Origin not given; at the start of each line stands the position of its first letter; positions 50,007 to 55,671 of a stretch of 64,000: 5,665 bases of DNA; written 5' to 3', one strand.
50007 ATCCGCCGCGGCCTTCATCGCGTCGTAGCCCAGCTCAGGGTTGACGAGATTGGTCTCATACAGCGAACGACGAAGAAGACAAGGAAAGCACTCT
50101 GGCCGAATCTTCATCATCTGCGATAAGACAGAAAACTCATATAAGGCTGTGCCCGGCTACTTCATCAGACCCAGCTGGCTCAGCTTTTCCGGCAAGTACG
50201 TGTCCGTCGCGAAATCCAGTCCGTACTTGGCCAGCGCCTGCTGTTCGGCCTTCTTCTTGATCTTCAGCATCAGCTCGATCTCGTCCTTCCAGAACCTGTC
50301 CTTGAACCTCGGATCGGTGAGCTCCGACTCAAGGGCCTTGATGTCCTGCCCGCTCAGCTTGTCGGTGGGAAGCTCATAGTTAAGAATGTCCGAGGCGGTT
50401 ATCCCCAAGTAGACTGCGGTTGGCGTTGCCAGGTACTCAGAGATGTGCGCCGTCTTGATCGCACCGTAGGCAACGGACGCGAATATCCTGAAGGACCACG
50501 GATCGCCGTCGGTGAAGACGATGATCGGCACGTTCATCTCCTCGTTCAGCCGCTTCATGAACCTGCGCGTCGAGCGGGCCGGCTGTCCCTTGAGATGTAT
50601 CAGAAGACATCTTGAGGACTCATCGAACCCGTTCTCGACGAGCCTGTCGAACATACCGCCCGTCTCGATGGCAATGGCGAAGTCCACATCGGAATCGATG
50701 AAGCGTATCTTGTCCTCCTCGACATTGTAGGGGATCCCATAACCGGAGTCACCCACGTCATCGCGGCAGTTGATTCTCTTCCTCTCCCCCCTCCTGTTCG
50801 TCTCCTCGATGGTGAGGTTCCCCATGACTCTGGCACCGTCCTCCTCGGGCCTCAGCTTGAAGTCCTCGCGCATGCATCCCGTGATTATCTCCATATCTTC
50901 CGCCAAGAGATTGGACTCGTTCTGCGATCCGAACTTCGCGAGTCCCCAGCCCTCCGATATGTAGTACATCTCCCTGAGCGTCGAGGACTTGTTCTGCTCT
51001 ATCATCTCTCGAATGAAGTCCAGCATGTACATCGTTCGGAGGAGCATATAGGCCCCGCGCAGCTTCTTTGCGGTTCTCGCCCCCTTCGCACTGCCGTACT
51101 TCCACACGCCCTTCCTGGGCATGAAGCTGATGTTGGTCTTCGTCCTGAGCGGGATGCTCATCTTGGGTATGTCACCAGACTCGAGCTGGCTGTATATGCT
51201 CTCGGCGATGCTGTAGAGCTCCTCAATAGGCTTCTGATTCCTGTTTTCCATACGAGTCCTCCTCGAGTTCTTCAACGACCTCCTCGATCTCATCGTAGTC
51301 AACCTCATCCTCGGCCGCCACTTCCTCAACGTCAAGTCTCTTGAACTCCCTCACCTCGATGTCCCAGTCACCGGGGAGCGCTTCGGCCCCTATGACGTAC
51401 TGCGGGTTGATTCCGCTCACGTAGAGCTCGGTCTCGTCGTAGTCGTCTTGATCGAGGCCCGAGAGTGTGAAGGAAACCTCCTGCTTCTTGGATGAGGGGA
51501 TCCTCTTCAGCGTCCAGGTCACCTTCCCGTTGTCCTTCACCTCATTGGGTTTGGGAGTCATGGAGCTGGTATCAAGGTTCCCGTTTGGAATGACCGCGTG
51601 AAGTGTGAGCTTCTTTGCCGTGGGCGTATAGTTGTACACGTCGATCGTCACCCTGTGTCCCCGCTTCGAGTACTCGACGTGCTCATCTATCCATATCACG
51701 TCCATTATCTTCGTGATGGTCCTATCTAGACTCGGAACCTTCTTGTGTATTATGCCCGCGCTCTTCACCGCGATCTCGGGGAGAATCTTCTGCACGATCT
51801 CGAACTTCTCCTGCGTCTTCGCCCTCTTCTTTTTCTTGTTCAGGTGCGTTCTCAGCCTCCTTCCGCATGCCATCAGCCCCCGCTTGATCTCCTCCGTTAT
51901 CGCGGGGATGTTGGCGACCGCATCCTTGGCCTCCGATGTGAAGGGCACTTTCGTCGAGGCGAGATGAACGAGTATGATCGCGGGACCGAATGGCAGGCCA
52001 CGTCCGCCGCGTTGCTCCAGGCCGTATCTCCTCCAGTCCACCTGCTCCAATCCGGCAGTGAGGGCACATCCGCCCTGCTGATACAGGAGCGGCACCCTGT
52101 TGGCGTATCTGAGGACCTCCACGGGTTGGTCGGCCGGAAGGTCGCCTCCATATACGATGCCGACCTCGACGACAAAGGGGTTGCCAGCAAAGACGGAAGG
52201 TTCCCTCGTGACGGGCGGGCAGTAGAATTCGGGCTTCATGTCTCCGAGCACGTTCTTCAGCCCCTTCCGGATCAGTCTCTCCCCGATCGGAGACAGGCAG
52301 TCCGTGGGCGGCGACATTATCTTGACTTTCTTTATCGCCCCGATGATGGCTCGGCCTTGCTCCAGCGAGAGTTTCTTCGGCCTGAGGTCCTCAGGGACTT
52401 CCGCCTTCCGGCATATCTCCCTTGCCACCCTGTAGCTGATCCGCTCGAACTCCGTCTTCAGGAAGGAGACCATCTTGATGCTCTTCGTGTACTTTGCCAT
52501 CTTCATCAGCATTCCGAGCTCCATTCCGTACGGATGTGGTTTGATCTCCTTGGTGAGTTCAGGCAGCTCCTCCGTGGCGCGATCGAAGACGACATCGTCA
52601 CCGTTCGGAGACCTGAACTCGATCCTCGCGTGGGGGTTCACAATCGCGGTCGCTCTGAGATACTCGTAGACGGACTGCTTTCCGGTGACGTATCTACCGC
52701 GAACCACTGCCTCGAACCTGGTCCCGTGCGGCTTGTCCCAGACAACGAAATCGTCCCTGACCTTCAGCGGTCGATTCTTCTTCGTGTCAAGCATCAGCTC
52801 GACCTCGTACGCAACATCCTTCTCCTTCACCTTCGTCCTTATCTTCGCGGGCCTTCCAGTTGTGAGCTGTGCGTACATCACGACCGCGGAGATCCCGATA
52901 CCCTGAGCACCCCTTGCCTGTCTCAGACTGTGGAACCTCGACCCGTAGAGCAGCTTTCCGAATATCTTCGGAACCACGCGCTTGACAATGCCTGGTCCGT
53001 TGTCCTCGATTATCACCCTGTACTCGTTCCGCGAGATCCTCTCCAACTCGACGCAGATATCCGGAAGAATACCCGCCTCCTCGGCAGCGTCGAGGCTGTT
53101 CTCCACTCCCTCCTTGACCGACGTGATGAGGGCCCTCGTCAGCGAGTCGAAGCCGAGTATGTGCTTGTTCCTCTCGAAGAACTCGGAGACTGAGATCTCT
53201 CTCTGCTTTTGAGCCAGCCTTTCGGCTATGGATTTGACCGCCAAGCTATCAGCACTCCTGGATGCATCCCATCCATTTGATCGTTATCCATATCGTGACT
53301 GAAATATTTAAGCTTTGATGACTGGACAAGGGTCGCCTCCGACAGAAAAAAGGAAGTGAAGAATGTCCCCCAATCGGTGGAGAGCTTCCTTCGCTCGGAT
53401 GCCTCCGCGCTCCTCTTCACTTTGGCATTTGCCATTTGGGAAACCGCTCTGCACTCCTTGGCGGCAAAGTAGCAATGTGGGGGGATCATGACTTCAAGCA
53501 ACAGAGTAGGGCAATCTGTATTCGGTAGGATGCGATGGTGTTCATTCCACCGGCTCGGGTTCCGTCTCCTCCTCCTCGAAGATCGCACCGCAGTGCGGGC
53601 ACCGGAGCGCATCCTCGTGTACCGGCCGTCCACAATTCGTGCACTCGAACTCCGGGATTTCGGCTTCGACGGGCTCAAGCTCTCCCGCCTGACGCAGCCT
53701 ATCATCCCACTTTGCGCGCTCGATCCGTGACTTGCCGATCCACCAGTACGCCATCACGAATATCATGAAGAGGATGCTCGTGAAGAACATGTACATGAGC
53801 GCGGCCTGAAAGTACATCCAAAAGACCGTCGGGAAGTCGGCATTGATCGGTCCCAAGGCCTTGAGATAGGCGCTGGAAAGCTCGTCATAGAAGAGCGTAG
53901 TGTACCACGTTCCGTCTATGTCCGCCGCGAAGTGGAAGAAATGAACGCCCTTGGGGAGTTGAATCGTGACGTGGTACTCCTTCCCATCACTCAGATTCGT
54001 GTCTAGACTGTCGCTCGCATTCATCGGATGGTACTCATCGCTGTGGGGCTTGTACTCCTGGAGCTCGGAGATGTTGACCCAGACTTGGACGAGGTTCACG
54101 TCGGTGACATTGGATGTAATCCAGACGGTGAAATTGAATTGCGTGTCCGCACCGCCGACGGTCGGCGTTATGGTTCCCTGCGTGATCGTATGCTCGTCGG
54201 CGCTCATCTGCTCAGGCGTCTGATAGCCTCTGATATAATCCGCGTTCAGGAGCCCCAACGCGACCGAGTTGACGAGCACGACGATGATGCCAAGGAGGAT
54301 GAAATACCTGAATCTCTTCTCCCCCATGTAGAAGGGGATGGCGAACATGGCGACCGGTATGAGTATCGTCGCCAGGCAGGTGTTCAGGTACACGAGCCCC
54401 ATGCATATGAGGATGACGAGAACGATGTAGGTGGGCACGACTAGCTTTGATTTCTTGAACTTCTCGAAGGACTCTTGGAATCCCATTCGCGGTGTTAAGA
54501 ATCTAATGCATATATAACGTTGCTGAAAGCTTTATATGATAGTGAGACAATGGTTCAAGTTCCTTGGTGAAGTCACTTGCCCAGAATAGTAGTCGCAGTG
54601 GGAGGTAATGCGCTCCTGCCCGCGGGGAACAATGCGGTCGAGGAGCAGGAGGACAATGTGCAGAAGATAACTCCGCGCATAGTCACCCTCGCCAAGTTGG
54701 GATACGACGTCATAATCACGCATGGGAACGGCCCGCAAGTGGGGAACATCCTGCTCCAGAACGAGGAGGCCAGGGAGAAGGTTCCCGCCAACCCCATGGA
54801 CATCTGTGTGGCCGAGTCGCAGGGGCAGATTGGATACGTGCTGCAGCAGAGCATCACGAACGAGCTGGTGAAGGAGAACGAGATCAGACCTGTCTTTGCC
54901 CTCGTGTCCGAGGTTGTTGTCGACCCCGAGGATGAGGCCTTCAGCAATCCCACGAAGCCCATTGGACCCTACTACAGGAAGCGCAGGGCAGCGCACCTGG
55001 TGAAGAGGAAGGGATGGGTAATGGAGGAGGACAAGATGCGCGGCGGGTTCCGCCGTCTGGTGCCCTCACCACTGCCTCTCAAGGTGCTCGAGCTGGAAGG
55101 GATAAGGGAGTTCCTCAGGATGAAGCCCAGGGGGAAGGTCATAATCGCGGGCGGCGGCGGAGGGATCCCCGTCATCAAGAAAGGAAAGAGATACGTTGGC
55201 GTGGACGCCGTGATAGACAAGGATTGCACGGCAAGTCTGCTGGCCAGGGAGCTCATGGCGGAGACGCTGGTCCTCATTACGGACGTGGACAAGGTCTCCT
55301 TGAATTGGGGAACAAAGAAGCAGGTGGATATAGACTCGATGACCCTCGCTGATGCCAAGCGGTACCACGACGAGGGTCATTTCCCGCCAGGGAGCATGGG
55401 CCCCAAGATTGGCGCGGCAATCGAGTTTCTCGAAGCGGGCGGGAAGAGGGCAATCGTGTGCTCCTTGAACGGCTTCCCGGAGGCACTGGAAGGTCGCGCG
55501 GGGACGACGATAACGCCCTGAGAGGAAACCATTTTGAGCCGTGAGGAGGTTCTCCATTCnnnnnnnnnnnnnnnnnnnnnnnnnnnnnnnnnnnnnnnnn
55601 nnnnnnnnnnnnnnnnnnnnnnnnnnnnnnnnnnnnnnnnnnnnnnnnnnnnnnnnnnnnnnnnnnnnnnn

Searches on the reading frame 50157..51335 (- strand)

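Call 11: search_protein_families(library=pfam, proteins=[window:50157-51335:-], max_evalue=0.001)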
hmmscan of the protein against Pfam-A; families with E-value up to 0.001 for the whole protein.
window:50157-51335:- (392 aa): 3 families
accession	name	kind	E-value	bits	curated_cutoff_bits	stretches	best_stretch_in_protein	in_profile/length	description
PF21180.3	TOP6A-Spo11_Toprim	-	1.4e-59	201.3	24.1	1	219-385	1-170/170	Topoisomerase 6 subunit A/Spo11, Toprim domain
PF20768.2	Topo_VI_alpha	-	2.6e-21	75.6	23.6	1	164-216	1-50/50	All-beta domain in DNA topoisomerase VI alpha subunit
PF04406.19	TP6A_N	-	3.4e-18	65.7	26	1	98-160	3-61/62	Type IIB DNA topoisomerase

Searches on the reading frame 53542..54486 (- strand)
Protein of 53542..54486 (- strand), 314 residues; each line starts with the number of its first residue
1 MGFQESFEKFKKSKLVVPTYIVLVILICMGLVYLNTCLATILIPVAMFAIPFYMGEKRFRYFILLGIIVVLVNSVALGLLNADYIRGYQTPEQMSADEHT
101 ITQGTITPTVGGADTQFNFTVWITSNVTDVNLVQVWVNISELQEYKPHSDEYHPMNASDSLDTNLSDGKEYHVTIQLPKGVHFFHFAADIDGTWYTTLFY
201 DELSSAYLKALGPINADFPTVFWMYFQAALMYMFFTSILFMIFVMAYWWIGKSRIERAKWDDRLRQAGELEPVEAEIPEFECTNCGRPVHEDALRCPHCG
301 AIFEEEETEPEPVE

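Call 11: search_protein_families(library=pfam, proteins=[window:53542-54486:-], max_evalue=0.001)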
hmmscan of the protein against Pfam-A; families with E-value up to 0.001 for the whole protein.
window:53542-54486:- (314 aa): 3 families
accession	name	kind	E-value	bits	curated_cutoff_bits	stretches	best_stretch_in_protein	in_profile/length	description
PF13248.11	Zn_ribbon_3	-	8.6e-05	22.3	27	1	279-301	2-24/26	zinc-ribbon domain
PF13240.11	Zn_Ribbon_1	-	0.00013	22.1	25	1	282-301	2-21/23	zinc-ribbon domain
PF10571.15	UPF0547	-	0.00093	19.7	29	0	282-304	3-25/26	Uncharacterised protein family UPF0547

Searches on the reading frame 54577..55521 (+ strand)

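Call 11: search_protein_families(library=pfam, proteins=[window:54577-55521:+], max_evalue=0.001)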
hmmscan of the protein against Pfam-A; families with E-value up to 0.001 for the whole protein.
window:54577-55521:+ (314 aa): 1 family
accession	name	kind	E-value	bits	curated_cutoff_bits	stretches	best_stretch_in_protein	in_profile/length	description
PF00696.33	AA_kinase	-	1.1e-24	88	24.9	1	3-296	2-234/234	Amino acid kinase family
